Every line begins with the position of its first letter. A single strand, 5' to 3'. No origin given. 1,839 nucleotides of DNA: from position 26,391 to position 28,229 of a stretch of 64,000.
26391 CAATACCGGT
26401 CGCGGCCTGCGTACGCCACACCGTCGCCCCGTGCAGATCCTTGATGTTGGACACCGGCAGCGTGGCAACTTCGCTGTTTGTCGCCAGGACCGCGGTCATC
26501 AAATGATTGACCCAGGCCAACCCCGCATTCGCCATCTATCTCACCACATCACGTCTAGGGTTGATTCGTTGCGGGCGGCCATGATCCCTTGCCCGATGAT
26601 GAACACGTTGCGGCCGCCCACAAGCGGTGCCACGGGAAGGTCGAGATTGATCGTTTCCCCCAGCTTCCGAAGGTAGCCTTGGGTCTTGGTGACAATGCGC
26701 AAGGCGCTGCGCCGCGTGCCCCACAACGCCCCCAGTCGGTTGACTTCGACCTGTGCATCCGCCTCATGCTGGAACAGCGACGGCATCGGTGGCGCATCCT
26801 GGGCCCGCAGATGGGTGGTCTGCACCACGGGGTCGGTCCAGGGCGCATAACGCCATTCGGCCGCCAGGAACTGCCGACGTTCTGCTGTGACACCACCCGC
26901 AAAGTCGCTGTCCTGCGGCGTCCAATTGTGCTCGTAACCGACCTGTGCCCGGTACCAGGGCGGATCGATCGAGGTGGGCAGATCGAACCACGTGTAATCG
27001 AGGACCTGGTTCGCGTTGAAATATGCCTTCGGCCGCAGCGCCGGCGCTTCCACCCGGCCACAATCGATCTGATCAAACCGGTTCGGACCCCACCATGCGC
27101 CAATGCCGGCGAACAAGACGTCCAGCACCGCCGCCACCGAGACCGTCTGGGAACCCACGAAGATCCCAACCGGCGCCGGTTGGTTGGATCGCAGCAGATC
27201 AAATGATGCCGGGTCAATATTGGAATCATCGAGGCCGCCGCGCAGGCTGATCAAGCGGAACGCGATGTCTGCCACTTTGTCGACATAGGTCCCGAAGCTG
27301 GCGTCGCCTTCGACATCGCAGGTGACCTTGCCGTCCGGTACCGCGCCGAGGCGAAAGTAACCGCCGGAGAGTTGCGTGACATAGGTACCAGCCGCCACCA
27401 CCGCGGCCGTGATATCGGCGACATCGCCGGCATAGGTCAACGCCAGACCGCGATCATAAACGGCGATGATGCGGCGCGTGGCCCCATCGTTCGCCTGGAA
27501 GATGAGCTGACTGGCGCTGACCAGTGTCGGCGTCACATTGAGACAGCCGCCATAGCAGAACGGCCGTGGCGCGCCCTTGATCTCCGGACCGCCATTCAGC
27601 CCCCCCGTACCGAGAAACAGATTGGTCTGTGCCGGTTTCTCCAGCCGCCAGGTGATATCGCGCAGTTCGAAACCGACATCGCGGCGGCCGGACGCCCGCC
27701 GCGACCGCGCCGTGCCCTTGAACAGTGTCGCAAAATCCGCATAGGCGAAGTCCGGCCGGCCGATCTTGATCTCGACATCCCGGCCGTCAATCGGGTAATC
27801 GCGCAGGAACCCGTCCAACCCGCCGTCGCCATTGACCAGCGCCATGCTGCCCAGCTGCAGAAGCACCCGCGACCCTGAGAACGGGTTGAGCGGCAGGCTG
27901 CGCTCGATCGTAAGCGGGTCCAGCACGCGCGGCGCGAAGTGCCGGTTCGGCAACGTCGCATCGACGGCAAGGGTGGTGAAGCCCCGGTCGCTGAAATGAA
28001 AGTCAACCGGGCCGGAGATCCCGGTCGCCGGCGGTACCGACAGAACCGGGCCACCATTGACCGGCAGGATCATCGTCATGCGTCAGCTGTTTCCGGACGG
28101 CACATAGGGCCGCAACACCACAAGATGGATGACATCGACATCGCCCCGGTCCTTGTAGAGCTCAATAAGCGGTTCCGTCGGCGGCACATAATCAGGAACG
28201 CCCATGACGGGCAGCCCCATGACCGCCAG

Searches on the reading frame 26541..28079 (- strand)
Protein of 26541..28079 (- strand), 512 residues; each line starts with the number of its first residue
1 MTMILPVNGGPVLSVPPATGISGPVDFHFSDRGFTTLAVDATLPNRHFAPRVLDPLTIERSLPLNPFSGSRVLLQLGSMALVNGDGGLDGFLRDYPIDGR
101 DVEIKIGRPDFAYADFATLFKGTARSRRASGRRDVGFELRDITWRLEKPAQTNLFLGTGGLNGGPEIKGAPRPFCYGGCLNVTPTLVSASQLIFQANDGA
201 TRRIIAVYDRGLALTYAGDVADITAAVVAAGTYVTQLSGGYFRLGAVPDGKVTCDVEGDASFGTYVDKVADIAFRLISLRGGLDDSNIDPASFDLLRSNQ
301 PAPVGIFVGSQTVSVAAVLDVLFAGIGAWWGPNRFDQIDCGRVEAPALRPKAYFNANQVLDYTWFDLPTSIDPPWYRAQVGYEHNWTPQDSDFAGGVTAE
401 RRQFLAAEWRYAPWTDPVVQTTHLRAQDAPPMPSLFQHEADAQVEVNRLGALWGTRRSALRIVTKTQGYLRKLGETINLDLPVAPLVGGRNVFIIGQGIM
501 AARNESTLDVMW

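Call 74: search_dna_similar(query=window:26541-28079:-, collection=phages, mode=protein, max_evalue=0.00001, max_rows=15)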
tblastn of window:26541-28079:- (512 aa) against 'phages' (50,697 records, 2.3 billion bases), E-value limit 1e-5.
Records with a match: 4; places in all: 4; records where one place covers at least 80% of the query: 4.
Best place of each record, by identity: <60% 4.
By first word of the organism name: Azospirillum 2; EBPR 1; Synechococcus 1.
By host as written in the record: Azospirillum brasilense Cd 2; - 1; Synechococcus sp. 1.
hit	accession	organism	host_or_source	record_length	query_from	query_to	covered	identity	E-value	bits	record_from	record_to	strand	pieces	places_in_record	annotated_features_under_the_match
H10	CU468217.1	Azospirillum phage Cd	Azospirillum brasilense Cd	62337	25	497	92%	33.1%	2e-32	138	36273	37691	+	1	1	48: hypothetical protein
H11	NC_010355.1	Azospirillum phage Cd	Azospirillum brasilense Cd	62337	25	497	92%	33.1%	2e-32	138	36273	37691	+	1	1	48: hypothetical protein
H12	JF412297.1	EBPR siphovirus 2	-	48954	27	497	92%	31.3%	4e-35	146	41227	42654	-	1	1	gp72: hypothetical protein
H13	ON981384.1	Synechococcus phage MinM1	Synechococcus sp.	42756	27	511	95%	28.4%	3e-11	72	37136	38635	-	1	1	hypothetical protein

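Call 98: get_annotated_region(hit=H10, flank=12000)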
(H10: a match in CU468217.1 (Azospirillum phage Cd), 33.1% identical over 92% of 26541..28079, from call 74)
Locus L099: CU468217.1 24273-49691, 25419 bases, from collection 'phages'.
description: Azospirillum brasilense bacteriophage Cd, complete genome.
organism: Azospirillum phage Cd (NCBI taxid 467481)
taxonomy: Viruses; Duplodnaviria; Heunggongvirae; Uroviricota; Caudoviricetes
host: Azospirillum brasilense Cd; source: -; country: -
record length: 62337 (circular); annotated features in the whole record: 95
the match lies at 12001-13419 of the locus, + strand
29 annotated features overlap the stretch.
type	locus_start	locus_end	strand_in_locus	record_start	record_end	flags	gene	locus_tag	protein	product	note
CDS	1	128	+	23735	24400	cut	37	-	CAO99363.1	hypothetical protein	similar to mlr8529 [Mesorhizobium loti MAFF303099]; unknown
CDS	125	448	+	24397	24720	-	38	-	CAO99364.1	hypothetical protein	similar to mlr8529 [Mesorhizobium loti MAFF303099]; unknown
CDS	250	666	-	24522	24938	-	39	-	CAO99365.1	hypothetical protein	unknown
CDS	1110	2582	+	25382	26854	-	40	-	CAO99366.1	hypothetical protein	similar to gp78 [Bacteriophage Phi JL001]; unknown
CDS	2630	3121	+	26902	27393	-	41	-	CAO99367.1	hypothetical protein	unknown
CDS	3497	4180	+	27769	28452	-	42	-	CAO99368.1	hypothetical protein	similar to mlr8531 [Mesorhizobium loti MAFF303099]; unknown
CDS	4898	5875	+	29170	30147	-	43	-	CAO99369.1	hypothetical protein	similar to EcolE_01003641 [Escherichia coli E24377A]; unknown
CDS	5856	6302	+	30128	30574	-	44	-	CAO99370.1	hypothetical protein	similar to XautDRAFT_4299 [Xanthobacter autotrophicus Py2]; unknown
CDS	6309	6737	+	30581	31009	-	45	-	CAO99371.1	hypothetical protein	unknown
CDS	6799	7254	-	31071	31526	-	46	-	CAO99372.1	hypothetical protein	unknown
CDS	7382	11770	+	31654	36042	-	47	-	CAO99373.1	hypothetical protein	unknown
CDS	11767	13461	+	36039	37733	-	48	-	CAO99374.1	hypothetical protein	unknown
CDS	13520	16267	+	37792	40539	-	49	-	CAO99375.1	hypothetical protein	similar to Streptococcus pneumoniae. Cell wall surface anchor family protein [Dictyostelium discoideum]; unknown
CDS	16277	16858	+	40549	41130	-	50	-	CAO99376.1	tail fiber protein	similar to tail fiber protein, putative [Polaromonas sp. JS666]; Structural component of the tail fiber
CDS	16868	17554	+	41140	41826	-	51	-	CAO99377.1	hypothetical protein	similar to hypothetical cytosolic protein [Syntrophus aciditrophicus SB]; unknown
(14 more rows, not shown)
